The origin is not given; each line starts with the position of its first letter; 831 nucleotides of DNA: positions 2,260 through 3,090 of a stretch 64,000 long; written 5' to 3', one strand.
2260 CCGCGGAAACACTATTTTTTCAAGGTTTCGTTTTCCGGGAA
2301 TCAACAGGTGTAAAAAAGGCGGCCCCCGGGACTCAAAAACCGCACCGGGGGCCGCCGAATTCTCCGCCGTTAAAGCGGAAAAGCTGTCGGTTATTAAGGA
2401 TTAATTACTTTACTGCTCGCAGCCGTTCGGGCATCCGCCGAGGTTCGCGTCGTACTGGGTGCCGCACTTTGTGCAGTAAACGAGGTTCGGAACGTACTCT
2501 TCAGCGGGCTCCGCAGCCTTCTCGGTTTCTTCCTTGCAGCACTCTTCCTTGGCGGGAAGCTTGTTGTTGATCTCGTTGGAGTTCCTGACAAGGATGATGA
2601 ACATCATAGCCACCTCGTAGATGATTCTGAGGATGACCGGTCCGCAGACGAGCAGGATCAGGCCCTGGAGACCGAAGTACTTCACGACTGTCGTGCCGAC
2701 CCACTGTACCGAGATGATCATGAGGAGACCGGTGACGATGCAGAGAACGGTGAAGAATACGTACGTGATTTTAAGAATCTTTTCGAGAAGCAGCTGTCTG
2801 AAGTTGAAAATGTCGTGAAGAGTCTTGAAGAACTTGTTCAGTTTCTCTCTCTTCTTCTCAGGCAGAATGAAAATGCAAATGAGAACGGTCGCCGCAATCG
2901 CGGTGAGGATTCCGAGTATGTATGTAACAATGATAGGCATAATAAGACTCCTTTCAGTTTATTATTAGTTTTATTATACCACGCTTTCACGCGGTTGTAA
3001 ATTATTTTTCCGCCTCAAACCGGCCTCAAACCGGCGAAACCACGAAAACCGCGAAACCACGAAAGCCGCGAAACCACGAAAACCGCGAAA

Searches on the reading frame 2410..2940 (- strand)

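Call 60: search_protein_families(library=pfam, proteins=[window:2410-2940:-], max_evalue=0.00001)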
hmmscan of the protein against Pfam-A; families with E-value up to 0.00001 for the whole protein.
window:2410-2940:- (176 aa): 0 families

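Call 69: search_protein_families(library=pfam, proteins=[window:2410-2940:-], max_evalue=0.001)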
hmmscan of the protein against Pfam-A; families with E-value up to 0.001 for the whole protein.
window:2410-2940:- (176 aa): 1 family
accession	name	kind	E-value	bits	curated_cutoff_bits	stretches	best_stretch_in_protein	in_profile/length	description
PF14110.11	DUF4282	-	9.2e-05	23.4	27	1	45-124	2-84/86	Domain of unknown function (DUF4282)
